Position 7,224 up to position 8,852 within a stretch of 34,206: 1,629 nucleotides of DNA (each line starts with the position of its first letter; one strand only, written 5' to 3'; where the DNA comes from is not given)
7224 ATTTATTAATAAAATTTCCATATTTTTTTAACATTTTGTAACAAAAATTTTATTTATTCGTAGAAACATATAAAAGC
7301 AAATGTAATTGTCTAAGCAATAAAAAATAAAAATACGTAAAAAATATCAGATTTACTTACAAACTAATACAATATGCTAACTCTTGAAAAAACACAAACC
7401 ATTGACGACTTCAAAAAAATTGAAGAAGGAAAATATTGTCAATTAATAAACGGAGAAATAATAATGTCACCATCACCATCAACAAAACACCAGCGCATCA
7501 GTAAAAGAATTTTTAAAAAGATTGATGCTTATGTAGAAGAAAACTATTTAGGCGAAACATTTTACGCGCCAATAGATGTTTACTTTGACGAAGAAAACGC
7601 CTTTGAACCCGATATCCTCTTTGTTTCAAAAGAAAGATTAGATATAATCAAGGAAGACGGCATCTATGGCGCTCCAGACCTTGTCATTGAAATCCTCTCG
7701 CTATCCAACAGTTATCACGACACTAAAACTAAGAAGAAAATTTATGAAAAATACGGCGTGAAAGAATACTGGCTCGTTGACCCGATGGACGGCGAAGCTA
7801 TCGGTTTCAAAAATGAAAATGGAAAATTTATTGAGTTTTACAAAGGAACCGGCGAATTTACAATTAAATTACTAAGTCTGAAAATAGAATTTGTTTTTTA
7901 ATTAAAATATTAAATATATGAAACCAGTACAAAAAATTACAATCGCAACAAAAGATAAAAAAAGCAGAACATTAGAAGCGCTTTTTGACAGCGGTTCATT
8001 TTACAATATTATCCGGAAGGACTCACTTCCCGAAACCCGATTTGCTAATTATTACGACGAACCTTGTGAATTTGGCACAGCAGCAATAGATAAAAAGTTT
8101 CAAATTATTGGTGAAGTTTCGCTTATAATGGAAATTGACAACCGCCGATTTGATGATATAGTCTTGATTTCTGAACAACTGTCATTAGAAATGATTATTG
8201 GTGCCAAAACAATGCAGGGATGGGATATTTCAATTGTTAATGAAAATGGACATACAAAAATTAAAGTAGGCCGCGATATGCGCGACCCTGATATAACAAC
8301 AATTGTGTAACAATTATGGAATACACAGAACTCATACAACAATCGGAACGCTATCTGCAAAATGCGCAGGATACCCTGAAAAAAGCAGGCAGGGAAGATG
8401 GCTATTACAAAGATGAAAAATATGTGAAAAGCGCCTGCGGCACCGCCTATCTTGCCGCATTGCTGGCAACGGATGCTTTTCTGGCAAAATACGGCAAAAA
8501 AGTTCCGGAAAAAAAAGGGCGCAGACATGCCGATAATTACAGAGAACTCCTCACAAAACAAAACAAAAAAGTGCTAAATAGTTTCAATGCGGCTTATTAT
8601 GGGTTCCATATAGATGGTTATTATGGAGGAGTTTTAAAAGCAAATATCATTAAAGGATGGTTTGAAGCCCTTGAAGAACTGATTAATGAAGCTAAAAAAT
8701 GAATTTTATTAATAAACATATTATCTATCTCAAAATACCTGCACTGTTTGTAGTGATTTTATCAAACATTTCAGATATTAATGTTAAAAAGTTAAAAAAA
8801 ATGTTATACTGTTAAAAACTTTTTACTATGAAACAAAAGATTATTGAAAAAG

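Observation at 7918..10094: Three single-domain retropepsin-like protease genes, including an adjacent pair fused stop-to-start with a T9SS giant adhesin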

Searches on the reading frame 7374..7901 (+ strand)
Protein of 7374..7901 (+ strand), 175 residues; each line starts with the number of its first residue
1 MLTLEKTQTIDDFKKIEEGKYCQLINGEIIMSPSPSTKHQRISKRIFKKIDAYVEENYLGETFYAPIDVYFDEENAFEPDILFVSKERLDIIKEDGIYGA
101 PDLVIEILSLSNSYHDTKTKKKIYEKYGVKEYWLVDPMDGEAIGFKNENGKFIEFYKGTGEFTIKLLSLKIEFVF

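Call 3: search_protein_families(library=pfam, proteins=[window:7374-7901:+], max_evalue=1)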
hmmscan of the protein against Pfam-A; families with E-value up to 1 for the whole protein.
window:7374-7901:+ (175 aa): 3 families
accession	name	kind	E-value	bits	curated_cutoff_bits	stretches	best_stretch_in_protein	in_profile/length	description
PF05685.18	Uma2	-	7.6e-31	107.3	27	1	11-151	2-145/172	Putative restriction endonuclease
PF05934.16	MCLC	-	0.12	11.5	25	1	106-166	264-324/549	Mid-1-related chloride channel (MCLC)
PF21188.2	BRR2_plug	-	0.13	13.1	25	1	85-128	12-55/69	Pre-mRNA-splicing helicase BRR2 plug domain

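Call 4: search_protein_families(library=ncbifam, proteins=[window:7374-7901:+], max_evalue=1)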
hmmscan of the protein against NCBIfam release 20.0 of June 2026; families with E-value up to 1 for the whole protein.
window:7374-7901:+ (175 aa): 2 families
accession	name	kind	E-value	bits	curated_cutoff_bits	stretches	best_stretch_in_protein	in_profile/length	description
TIGR01331.1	bisphos_cysQ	equivalog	0.026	14.1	228.8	1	120-152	66-97/250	3'(2'),5'-bisphosphate nucleotidase CysQ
NF008182.0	PRK10931.1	equivalog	0.029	13.4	379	1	128-152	75-98/246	3'(2'),5'-bisphosphate nucleotidase CysQ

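Call 50: search_protein_families(library=padloc, proteins=[window:7374-7901:+], max_evalue=1)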
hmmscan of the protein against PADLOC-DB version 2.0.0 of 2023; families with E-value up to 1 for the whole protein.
window:7374-7901:+ (175 aa): 5 families
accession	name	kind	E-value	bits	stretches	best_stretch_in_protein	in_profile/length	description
PDLC04832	PDC-S03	-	7.2e-41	138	1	5-167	6-175/188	-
PDLC04834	PDC-S03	-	9e-28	95.2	1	6-166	7-170/184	-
PDLC04833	PDC-S03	-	2.5e-23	80.7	1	4-152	20-176/207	-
PDLC04835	PDC-S03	-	2.9e-15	54.4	1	3-138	4-147/207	-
PDLC04943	PDC-S17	-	2.2e-06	25.2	1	30-134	52-142/199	-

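Call 51: search_protein_families(library=phrogs, proteins=[window:7374-7901:+], max_evalue=0.1)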
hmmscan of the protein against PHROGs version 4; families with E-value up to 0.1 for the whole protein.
window:7374-7901:+ (175 aa): 1 family
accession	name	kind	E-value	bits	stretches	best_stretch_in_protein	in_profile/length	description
phrog_16228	-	unknown function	3.7e-36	125.4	1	5-139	6-139/187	-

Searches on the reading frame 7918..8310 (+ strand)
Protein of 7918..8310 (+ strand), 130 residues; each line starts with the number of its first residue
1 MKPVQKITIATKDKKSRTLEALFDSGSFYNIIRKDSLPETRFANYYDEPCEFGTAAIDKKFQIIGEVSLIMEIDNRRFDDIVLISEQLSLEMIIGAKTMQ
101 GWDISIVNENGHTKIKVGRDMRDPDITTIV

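Call 3: search_protein_families(library=pfam, proteins=[window:7918-8310:+], max_evalue=1)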
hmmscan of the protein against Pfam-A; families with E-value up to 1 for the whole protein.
window:7918-8310:+ (130 aa): 2 families
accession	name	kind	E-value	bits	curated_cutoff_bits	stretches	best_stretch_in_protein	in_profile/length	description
PF12384.13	Peptidase_A2B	-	0.0063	16.5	21.2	1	15-99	42-126/177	Ty3 transposon peptidase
PF00077.25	RVP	-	0.014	16.1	20.7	1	2-106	4-100/101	Retroviral aspartyl protease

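Call 4: search_protein_families(library=ncbifam, proteins=[window:7918-8310:+], max_evalue=1)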
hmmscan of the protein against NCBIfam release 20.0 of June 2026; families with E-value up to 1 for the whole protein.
window:7918-8310:+ (130 aa): 0 families

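Call 16: find_homologous_proteins(query=window:7918-8310:+, max_evalue=0.001)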
Query window:7918-8310:+ (130 aa): 14 proteins with E <= 0.001 among 18 candidates.
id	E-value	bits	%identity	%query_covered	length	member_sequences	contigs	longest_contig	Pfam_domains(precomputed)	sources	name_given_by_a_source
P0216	6.0e-79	280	100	100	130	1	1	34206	-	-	-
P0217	1.7e-43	166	61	100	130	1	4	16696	-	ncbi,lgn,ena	-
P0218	1.3e-34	137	51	98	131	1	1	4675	-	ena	-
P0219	1.9e-33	133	55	96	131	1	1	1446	PF12384.13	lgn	-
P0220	6.4e-33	131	48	98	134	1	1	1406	PF00077.26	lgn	-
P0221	1.7e-32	130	50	96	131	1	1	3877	-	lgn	-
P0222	6.5e-32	128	50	98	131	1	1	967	-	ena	-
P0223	3.2e-29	119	51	99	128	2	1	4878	-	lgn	-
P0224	2.5e-27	113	45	99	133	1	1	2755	-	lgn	-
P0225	6.0e-26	109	44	98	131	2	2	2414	-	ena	-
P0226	7.1e-25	105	47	92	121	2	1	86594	-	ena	-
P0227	3.1e-12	65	35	94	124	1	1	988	-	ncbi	-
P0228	5.9e-5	41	36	80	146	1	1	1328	-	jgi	jgi:hypothetical protein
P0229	7.5e-5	41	34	78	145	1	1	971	-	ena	-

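Call 17: find_encoding_contigs(protein=P0217, flank=6000, max_places=4)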
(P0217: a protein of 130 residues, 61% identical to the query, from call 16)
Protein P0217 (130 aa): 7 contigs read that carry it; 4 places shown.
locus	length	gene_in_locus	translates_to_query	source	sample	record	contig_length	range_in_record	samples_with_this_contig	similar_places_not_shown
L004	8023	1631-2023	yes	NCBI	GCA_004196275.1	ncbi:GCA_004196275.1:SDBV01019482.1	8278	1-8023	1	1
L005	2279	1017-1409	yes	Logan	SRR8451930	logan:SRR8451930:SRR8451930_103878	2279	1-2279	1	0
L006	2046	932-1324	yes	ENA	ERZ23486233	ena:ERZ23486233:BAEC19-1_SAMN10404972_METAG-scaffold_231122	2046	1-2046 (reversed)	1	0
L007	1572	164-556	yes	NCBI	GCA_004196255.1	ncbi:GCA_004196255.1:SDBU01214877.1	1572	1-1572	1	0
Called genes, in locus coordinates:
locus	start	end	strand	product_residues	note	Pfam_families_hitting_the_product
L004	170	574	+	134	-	PF05942:PaREP1 (weak)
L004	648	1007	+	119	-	-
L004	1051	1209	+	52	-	-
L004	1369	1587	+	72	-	-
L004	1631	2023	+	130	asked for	-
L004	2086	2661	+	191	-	PF05685:Uma2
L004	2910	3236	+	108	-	-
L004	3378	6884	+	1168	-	PF23759:GBD_T9SS_assoc, PF20009:GEVED, PF18962:Por_Secre_tail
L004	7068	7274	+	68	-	PF20482:DUF6722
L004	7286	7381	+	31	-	-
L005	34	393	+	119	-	-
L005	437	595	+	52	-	-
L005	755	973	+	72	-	-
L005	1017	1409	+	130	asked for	-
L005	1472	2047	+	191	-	PF05685:Uma2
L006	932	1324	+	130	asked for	-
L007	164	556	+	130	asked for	-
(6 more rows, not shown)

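Call 18: find_encoding_contigs(protein=P0226, flank=6000, max_places=3)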
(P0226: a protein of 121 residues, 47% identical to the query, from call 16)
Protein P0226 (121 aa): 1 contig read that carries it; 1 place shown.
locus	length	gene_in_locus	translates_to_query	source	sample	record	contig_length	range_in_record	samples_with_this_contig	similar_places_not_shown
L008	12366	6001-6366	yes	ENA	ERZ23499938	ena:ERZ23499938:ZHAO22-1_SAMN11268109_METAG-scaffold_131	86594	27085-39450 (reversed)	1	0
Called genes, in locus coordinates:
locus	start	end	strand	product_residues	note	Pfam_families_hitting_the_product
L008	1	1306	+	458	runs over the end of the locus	PF00275:EPSP_synthase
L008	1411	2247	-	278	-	PF01048:PNP_UDP_1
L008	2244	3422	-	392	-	PF01676:Metalloenzyme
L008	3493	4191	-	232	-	PF00535:Glycos_transf_2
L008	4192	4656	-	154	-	-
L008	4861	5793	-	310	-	PF00781:DAGK_cat, PF19279:YegS_C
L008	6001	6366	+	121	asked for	-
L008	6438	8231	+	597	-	PF09423:PhoD, PF18962:Por_Secre_tail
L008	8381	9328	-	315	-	PF07495:Y_Y_Y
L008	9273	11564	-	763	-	PF07494:Reg_prop (faint)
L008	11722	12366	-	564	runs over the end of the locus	PF01565:FAD_binding_4, PF02913:FAD-oxidase_C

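Call 19: find_encoding_contigs(protein=P0218, flank=5000, max_places=3)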
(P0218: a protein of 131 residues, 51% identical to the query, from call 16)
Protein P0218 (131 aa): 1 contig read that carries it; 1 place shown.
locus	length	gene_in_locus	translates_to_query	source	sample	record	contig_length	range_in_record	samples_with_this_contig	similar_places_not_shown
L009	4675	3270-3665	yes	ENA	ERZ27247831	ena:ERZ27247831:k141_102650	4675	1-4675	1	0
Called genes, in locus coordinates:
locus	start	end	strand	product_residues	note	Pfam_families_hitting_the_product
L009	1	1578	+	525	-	?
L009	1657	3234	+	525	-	PF00501:AMP-binding, PF13193:AMP-binding_C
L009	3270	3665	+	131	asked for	-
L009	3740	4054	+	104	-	PF09723:Zn_ribbon_8 (weak)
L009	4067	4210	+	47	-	-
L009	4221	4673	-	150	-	?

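Call 50: search_protein_families(library=padloc, proteins=[window:7918-8310:+], max_evalue=1)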
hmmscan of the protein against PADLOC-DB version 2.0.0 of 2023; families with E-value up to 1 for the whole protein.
window:7918-8310:+ (130 aa): 0 families

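Call 51: search_protein_families(library=phrogs, proteins=[window:7918-8310:+], max_evalue=0.1)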
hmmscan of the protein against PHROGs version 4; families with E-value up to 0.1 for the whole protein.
window:7918-8310:+ (130 aa): 1 family
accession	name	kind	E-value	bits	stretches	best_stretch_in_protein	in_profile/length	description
phrog_8166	-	unknown function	0.056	15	0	8-47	38-76/100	-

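Call 66: search_protein_families(library=pfam, proteins=[L004:1369-1584:+], max_evalue=0.01)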
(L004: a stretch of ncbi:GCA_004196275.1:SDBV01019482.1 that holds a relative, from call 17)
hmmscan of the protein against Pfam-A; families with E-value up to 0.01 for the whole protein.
L004:1369-1584:+ (72 aa): 2 families
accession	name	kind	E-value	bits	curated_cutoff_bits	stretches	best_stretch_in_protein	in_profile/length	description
PF10779.14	XhlA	-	0.00013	22.5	34.7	1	4-67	2-64/67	Haemolysin XhlA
PF14662.11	KASH_CCD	-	0.0066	16.9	43.3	1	4-45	20-61/191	Coiled-coil region of CCDC155 or KASH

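Call 74: search_solved_structures(query=A6, max_evalue=1)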
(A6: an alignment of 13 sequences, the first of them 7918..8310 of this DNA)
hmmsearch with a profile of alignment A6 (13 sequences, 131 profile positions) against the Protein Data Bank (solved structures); distinct sequences matched with E-value up to 1: 16.
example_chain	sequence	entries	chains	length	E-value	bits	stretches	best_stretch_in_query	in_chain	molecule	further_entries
7q5b_A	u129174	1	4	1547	2e-06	31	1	11-97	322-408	Transposon Ty3-G Gag-Pol polyprotein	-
3s8i_A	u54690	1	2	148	0.00062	22.9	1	18-112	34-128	Protein DDI1 homolog 1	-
27jk_A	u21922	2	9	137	0.00065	22.8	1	20-112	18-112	Retroviral-like aspartic protease 1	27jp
27jo_A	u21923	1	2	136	0.00072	22.7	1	20-112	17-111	Retroviral-like aspartic protease 1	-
27ik_A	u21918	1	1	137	0.00073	22.7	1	20-112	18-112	Retroviral-like aspartic protease 1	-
27jq_A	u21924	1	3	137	0.00078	22.6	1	20-112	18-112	Retroviral-like aspartic protease 1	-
4rgh_A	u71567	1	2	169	0.0016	21.6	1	17-112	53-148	Protein DDI1 homolog 2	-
7d66_B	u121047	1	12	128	0.0036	20.4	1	19-112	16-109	Ubiquitin family protein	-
27iv_B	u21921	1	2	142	0.0074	19.4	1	20-112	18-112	Retroviral-like aspartic protease 1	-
27iq_A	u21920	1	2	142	0.0075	19.4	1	20-112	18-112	Retroviral-like aspartic protease 1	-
5ys4_A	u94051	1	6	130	0.016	18.3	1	19-112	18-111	DNA-damage inducible protein DDI1-like protein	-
7efy_A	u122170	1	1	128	0.017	18.3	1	17-111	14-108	UBA domain-containing protein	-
5yq8_A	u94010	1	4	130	0.017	18.3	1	19-112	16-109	DNA-damage inducible protein DDI1-like protein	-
2b7f_A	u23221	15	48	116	0.14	15.3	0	3-34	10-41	HTLV protease | Protease | HTLV-1 Protease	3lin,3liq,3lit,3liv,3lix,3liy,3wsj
5myj_BW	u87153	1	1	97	0.17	15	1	28-80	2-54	50S ribosomal protein L23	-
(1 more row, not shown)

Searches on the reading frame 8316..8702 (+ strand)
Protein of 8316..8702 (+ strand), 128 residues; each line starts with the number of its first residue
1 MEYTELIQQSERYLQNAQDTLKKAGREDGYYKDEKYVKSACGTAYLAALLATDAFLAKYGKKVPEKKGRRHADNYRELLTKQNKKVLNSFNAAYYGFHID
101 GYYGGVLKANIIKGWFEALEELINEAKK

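Call 3: search_protein_families(library=pfam, proteins=[window:8316-8702:+], max_evalue=1)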
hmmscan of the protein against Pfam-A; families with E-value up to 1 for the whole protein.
window:8316-8702:+ (128 aa): 4 families
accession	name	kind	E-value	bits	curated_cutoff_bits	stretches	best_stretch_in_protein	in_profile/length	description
PF18498.6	DUF5618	-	6.9e-31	107.4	33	1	7-126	3-119/121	Domain of unknown function (DUF5618)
PF05942.16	PaREP1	-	0.00074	19.8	24.4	1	32-121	17-113/115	Archaeal PaREP1/PaREP8 family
PF05168.19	HEPN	-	0.059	14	22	1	11-94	2-84/117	HEPN domain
PF19691.4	DUF6192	-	0.24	11.4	27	1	44-86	177-219/248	Family of unknown function (DUF6192)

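Call 4: search_protein_families(library=ncbifam, proteins=[window:8316-8702:+], max_evalue=1)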
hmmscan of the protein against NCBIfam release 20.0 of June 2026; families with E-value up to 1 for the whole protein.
window:8316-8702:+ (128 aa): 3 families
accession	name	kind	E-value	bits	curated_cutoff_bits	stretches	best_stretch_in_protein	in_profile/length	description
NF003356.0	PRK04405.1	subfamily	0.0043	16.2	339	1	27-89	41-101/299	peptidylprolyl isomerase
NF053652.1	BtArabpyrBAD1528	equivalog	0.055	11.4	1100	1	44-100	408-467/730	beta-L-arabinopyranosidase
NF058662.1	cispenta_AmcF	equivalog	0.13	11.2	325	1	8-70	56-119/369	cispentacin biosynthesis acyltransferase subunit AmcF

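Call 50: search_protein_families(library=padloc, proteins=[window:8316-8702:+], max_evalue=1)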
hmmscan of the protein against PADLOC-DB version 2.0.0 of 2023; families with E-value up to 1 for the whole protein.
window:8316-8702:+ (128 aa): 0 families

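Call 51: search_protein_families(library=phrogs, proteins=[window:8316-8702:+], max_evalue=0.1)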
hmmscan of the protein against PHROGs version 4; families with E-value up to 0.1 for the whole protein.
window:8316-8702:+ (128 aa): 0 families

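Call 83: search_solved_structures(query=window:8316-8699:+, max_evalue=1, show_alignments=1)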
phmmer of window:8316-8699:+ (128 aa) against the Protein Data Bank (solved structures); distinct sequences matched with E-value up to 1: 4.
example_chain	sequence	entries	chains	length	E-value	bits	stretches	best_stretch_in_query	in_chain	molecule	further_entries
3mfn_A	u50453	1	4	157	2.4e-21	79.5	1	5-124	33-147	Uncharacterized protein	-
9mg8_A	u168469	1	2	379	0.0013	22.3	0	44-85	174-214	b-iTHR-110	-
9v1i_la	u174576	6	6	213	0.19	15.2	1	49-102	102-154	60S ribosomal protein L26, putative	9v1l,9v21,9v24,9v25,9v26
9n2y_A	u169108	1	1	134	0.71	13.4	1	37-84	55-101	LM1843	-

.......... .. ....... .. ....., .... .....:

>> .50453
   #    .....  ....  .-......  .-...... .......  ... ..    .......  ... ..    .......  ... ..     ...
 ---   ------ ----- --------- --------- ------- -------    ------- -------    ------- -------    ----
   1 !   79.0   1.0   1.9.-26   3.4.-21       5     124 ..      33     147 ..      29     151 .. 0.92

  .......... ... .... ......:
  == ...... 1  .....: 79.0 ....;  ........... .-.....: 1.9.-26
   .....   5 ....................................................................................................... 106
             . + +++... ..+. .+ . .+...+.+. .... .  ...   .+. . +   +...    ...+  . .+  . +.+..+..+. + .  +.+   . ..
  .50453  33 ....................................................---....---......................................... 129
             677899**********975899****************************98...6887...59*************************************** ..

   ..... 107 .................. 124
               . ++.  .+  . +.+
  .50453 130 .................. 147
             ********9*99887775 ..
